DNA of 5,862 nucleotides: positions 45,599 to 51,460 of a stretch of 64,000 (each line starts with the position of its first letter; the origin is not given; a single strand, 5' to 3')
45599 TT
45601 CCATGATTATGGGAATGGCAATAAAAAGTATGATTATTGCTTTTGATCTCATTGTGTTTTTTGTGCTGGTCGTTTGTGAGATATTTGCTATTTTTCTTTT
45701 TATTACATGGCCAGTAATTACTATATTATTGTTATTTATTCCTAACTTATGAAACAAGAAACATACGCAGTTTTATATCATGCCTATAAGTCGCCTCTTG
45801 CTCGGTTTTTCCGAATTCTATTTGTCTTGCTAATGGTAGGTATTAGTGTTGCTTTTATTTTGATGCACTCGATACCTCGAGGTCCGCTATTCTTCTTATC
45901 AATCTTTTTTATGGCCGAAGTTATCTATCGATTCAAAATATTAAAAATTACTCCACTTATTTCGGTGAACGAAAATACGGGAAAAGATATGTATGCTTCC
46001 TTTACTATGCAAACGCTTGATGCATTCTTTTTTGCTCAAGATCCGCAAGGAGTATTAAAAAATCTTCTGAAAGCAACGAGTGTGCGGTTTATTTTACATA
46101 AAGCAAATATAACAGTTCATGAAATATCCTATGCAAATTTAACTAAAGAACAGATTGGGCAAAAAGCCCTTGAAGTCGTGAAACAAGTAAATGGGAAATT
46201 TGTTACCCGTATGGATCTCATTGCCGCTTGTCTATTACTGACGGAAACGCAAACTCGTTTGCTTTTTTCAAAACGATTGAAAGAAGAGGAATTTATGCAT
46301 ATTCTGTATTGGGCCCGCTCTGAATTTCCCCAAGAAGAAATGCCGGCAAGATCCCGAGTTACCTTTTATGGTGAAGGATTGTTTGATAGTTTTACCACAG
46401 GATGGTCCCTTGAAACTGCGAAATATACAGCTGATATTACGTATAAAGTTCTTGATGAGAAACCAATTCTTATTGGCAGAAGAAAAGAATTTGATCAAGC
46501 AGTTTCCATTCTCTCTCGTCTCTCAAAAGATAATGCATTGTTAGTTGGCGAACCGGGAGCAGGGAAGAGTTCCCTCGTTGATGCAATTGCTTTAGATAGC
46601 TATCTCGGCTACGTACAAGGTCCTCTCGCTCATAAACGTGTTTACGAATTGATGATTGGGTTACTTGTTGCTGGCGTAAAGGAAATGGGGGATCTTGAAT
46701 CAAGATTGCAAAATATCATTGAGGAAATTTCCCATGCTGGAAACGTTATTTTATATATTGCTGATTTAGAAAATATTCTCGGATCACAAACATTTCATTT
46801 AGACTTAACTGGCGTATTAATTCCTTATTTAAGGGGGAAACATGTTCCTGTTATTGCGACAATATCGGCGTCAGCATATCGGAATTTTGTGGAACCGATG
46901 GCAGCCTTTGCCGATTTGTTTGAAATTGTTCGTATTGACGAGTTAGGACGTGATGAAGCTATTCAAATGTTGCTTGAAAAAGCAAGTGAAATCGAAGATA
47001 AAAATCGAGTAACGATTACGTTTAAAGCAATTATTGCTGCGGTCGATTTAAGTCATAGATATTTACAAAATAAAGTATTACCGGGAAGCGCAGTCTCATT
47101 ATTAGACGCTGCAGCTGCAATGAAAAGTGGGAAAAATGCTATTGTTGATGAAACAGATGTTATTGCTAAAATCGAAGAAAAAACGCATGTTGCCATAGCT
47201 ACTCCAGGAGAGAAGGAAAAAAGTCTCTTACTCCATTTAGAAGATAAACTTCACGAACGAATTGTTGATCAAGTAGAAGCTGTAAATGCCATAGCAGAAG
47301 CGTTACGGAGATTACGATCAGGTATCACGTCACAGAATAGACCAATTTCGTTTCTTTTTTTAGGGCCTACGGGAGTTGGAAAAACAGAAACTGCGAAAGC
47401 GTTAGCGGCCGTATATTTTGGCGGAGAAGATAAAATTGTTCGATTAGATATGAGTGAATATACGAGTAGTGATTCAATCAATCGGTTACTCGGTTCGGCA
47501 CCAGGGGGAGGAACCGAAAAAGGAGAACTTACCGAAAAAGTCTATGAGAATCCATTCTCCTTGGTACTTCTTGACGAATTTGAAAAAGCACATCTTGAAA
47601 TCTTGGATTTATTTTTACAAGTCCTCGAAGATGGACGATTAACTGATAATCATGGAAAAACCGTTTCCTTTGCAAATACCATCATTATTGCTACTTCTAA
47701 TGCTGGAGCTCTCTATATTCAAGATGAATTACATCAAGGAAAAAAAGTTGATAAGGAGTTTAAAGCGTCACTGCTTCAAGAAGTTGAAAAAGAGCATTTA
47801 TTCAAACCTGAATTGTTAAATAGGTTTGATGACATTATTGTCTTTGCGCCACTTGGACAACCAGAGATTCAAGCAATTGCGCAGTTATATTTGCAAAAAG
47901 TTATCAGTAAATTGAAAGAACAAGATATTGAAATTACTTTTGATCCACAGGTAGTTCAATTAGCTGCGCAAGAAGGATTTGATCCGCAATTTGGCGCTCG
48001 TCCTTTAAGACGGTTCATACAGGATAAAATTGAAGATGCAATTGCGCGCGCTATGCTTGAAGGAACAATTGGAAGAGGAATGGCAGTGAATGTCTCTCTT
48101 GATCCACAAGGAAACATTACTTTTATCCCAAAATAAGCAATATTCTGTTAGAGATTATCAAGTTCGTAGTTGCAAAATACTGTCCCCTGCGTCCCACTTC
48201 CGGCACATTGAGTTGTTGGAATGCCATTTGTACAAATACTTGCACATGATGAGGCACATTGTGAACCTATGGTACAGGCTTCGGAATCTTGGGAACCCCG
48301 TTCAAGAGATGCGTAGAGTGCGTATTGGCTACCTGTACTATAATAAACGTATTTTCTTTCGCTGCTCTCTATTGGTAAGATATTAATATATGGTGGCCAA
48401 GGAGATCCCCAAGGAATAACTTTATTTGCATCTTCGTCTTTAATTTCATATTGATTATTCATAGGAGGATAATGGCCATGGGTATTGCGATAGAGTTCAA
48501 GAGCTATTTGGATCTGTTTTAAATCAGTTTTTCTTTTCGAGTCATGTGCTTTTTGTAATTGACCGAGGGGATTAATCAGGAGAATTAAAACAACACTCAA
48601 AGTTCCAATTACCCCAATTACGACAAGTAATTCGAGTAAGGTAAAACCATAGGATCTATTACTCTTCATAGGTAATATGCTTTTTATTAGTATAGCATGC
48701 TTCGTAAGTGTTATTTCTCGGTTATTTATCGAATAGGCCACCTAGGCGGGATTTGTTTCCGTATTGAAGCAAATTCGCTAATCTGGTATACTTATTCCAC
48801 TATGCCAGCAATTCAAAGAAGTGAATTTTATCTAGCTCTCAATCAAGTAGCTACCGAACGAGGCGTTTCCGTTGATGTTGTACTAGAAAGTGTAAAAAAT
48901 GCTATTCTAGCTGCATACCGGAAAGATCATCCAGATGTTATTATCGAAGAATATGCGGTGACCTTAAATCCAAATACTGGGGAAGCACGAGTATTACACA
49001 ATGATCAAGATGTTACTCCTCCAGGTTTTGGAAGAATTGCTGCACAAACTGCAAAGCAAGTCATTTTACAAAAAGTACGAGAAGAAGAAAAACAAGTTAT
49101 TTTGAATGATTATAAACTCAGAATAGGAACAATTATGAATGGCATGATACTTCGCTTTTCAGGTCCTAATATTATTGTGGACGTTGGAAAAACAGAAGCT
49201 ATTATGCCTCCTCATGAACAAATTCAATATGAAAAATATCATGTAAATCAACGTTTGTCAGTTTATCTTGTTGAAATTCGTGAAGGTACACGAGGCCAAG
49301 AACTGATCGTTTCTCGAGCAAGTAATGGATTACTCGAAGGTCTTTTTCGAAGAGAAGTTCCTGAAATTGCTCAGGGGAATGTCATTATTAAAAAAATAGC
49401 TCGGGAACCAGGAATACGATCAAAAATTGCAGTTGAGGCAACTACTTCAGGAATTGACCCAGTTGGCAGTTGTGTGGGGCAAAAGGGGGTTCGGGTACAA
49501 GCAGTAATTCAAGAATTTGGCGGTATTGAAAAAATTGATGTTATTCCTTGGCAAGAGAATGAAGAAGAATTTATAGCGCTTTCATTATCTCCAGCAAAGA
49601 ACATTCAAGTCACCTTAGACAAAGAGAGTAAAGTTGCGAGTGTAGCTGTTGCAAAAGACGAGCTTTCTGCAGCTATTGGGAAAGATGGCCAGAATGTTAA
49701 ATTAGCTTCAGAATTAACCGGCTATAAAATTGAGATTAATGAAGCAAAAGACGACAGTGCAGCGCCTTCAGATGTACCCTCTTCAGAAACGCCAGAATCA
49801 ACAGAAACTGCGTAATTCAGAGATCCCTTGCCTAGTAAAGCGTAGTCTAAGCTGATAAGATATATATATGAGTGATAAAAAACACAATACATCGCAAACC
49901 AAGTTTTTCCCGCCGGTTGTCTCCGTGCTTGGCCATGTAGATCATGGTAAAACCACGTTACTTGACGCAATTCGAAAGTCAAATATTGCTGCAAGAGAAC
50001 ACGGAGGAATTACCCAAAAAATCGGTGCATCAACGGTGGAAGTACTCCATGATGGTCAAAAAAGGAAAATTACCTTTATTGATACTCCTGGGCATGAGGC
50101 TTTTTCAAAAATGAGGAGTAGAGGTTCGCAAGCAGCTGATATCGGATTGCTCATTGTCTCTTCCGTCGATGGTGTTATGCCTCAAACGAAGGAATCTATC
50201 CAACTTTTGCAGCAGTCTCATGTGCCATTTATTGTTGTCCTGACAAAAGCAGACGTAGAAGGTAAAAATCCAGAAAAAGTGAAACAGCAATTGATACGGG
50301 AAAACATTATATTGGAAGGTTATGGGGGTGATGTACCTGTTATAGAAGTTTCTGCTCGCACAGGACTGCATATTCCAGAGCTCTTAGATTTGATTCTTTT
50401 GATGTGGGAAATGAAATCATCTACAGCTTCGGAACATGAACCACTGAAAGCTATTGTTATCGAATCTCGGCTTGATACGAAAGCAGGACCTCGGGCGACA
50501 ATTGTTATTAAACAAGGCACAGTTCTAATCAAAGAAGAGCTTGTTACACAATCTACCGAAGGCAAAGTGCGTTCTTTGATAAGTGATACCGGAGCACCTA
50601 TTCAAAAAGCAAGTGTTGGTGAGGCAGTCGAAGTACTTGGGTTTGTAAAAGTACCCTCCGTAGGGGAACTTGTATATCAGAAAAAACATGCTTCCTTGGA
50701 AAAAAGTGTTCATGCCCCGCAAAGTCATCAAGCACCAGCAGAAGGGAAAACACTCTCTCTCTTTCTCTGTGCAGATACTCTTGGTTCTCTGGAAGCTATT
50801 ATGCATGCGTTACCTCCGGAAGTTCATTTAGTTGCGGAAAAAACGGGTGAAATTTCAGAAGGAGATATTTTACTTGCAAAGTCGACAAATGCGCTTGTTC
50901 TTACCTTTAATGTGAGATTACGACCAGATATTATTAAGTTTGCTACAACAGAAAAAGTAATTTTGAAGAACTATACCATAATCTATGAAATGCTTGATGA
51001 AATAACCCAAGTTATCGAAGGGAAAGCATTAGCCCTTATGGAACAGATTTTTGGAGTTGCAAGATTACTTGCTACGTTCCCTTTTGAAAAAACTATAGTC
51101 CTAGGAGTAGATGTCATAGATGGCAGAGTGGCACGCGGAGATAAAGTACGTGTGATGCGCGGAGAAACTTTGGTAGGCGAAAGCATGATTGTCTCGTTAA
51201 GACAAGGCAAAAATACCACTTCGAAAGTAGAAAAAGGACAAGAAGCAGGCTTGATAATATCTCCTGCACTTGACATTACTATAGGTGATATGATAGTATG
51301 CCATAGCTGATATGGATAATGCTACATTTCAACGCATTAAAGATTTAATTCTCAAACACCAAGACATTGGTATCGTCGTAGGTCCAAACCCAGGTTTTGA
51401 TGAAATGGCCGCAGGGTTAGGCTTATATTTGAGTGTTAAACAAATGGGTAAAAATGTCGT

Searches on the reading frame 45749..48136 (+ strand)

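Call 19: search_protein_families(library=pfam, proteins=[window:45749-48136:+], max_evalue=0.001)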
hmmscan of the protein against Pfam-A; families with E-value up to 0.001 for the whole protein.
window:45749-48136:+ (795 aa): 19 families
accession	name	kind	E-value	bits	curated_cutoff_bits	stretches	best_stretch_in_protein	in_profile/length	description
PF07724.20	AAA_2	-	6.5e-49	166.6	27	1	533-696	4-166/166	AAA domain (Cdc48 subfamily)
PF10431.15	ClpB_D2-small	-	2.7e-22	79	21.9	1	702-782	1-81/81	C-terminal, D2-small domain, of ClpB protein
PF00004.35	AAA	-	1.7e-15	58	21.2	2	264-366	2-97/131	ATPase family associated with various cellular activities (AAA)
PF07728.20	AAA_5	-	4.5e-14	53.1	22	1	535-654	2-125/139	AAA domain (dynein-related subfamily)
PF17871.7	AAA_lid_9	-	4e-13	49.6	22.8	1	402-468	3-69/104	AAA lid domain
PF13191.12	AAA_16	-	1e-07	33.1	32.6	1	241-281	2-45/167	AAA ATPase domain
PF13401.12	AAA_22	-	1.9e-07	31.9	27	0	536-627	9-109/130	AAA domain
PF13555.12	AAA_29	-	8.3e-07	29.1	27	1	258-281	21-43/61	P-loop containing region of AAA domain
PF00158.32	Sigma54_activat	-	1e-06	29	20.2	1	529-651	19-142/168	Sigma-54 interaction domain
PF06414.18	Zeta_toxin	-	1.9e-06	27.9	22.3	0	524-571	9-54/199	Zeta toxin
PF05673.19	DUF815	-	3.6e-06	26.8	23.8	0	255-281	48-74/249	Protein of unknown function (DUF815)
PF20720.3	nSTAND3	-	6.3e-06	26.4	27.2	0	246-283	5-40/155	Novel STAND NTPase 3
PF12775.13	AAA_7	-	3.6e-05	23.8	25.8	0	533-582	34-83/181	P-loop containing dynein motor region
PF20030.5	bpMoxR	-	4.1e-05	23.2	27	0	254-281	25-52/205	MoxR domain in the MoxR-vWA-beta-propeller ternary systems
PF13476.12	AAA_23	-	8.3e-05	23.7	27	0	259-281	18-40/201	AAA domain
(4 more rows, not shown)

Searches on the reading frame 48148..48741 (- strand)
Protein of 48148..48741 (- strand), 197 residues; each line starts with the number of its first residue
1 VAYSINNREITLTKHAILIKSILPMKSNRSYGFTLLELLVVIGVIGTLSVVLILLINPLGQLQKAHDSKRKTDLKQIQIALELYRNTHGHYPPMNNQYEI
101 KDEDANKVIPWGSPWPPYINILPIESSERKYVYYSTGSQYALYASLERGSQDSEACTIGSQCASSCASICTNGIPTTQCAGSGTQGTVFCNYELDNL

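Call 19: search_protein_families(library=pfam, proteins=[window:48148-48741:-], max_evalue=0.001)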
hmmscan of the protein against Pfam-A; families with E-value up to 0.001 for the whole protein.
window:48148-48741:- (197 aa): 2 families
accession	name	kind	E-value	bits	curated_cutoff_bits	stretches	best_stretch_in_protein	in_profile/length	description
PF08334.16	T2SSG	-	2e-06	28.3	21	1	59-141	3-86/108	Type II secretion system (T2SS), protein G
PF07963.17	N_methyl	-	1.3e-05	25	21.2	1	28-52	2-26/27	Prokaryotic N-terminal methylation motif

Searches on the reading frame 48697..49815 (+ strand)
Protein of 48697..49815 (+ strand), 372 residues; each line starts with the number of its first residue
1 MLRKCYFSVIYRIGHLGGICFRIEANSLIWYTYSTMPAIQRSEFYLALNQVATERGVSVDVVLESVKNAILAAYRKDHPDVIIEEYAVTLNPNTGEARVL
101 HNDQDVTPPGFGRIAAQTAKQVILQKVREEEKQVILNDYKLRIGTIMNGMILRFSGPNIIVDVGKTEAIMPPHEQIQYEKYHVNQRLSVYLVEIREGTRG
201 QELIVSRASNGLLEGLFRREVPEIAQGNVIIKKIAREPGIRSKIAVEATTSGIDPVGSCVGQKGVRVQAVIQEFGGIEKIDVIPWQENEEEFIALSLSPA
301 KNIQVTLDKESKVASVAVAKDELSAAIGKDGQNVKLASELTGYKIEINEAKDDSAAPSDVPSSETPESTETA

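Call 19: search_protein_families(library=pfam, proteins=[window:48697-49815:+], max_evalue=0.001)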
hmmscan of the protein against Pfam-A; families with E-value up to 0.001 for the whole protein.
window:48697-49815:+ (372 aa): 4 families
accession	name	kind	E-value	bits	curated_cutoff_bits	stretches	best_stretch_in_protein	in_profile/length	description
PF13184.12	KH_5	-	1.1e-23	83.6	27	1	238-305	1-67/69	NusA-like KH domain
PF08529.16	NusA_N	-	7.9e-17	62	23.8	2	43-103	1-59/119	NusA N-terminal domain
PF23095.1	KH_NusA_C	-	1.3e-07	32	34.2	1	316-350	3-37/59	Transcription termination/antitermination protein NusA, KH domain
PF00013.35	KH_1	-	0.00039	20.6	21.5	0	316-353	4-41/66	KH domain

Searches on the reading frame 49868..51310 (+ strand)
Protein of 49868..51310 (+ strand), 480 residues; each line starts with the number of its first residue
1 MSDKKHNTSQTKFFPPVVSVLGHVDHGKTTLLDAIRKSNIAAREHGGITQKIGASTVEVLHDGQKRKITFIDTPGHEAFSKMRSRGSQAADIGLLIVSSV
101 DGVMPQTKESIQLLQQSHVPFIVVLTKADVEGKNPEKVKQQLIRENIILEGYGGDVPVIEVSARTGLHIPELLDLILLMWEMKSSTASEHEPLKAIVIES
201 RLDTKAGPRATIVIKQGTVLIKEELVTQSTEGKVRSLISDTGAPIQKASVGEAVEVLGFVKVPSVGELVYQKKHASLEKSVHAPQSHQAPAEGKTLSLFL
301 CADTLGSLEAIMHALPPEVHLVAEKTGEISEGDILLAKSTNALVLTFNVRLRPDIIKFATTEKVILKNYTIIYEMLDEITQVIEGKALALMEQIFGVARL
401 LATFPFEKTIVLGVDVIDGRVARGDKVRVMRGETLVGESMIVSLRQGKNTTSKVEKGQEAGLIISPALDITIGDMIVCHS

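Call 19: search_protein_families(library=pfam, proteins=[window:49868-51310:+], max_evalue=0.001)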
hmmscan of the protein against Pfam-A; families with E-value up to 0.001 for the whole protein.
window:49868-51310:+ (480 aa): 8 families
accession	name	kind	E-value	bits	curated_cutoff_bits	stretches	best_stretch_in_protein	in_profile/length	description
PF00009.33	GTP_EFTU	-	1.3e-38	133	26.5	1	18-178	6-184/188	Elongation factor Tu GTP binding domain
PF11987.13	IF-2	-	6.3e-21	74.9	27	1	285-379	16-116/117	Translation-initiation factor 2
PF22042.2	EF-G_D2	-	8.1e-12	45.5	27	1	192-269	1-81/84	Elongation factor G domain 2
PF01926.29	MMR_HSR1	-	1.3e-10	41.8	21.9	1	18-127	2-113/113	50S ribosome-binding GTPase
PF00071.28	Ras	-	4.7e-06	26.7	21.6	1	20-173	4-153/162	Ras family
PF02421.24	FeoB_N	-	0.00011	22.3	27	1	18-174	3-154/156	Ferrous iron transport protein B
PF00350.29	Dynamin_N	-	0.00015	22.2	27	0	18-52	1-35/168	Dynamin family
PF08477.19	Roc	-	0.00026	21.6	27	1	18-129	2-119/119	Ras of Complex, Roc, domain of DAPkinase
